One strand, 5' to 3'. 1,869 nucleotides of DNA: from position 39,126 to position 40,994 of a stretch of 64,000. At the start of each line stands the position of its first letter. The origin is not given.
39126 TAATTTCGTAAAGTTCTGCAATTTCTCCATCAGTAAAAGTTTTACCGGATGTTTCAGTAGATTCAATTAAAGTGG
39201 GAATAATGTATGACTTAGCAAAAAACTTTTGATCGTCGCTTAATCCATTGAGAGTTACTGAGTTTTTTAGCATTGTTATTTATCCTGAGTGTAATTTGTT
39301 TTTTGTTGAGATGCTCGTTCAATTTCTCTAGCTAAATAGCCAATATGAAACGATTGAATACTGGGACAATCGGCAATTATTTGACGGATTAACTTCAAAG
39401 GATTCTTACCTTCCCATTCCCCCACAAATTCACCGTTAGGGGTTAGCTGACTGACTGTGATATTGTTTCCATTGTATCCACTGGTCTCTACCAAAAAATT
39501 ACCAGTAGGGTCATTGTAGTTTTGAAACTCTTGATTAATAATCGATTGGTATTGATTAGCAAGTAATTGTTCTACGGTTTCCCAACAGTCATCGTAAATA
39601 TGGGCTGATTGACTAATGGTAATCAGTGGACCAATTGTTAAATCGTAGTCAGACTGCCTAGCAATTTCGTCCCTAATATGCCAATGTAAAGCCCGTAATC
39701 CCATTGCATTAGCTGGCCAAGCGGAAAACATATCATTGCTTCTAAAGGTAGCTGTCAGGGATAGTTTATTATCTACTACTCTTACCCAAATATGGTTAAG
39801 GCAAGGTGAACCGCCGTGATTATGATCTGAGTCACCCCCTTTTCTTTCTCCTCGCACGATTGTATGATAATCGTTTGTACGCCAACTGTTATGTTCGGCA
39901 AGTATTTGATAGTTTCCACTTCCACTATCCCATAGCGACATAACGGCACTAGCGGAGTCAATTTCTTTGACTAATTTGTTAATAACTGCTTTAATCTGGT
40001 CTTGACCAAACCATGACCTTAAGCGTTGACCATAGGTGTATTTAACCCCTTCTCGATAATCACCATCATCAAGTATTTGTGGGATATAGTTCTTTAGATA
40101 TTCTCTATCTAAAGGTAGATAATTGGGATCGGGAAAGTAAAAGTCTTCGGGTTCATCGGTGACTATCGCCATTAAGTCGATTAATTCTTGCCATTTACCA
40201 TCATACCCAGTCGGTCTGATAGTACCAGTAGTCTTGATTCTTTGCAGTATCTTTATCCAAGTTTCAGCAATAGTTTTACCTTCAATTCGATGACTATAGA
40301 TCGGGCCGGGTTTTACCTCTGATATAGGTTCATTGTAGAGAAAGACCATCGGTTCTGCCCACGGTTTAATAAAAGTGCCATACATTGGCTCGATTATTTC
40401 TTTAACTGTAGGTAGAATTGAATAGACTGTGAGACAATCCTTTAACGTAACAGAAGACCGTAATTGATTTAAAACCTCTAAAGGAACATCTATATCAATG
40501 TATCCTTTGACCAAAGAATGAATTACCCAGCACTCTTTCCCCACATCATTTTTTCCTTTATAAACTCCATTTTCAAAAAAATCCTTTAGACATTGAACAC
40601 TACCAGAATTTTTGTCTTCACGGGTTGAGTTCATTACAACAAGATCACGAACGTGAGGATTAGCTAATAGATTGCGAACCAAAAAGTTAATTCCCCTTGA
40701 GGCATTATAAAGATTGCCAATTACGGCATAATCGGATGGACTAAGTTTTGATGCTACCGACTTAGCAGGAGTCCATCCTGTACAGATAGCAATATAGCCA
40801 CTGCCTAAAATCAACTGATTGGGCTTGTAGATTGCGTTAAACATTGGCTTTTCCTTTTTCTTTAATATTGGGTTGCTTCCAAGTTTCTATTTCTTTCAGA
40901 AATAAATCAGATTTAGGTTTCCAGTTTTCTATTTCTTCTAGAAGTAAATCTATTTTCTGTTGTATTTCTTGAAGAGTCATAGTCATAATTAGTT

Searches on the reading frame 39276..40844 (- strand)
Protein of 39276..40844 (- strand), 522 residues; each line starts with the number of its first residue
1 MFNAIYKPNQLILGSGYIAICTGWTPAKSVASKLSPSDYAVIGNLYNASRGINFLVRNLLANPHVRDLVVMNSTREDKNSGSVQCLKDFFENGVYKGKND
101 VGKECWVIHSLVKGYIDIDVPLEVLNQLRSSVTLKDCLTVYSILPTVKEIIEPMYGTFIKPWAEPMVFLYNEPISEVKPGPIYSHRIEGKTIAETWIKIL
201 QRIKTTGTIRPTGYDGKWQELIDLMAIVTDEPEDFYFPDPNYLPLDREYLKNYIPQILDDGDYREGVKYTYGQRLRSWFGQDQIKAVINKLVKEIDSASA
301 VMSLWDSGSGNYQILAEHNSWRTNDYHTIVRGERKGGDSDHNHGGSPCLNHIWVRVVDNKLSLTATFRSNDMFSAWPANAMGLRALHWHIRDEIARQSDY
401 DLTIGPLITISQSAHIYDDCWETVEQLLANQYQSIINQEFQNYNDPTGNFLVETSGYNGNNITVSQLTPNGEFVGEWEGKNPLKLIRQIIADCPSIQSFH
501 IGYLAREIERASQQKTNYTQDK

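Call 40: search_protein_families(library=phrogs, proteins=[window:39276-40844:-], max_evalue=0.00001)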
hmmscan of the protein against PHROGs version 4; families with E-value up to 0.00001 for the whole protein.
window:39276-40844:- (522 aa): 4 families
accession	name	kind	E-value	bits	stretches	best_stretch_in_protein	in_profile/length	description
phrog_5131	-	DNA, RNA and nucleotide metabolism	6.9e-19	69.3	1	248-454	80-254/357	thymidylate synthase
phrog_160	-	DNA, RNA and nucleotide metabolism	3e-17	63.5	1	261-439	126-279/335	thymidylate synthase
phrog_5682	-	DNA, RNA and nucleotide metabolism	6.4e-08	33.2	1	342-445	81-179/209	thymidylate synthase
phrog_3676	-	DNA, RNA and nucleotide metabolism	8.4e-06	26.2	0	248-426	83-236/351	thymidylate synthase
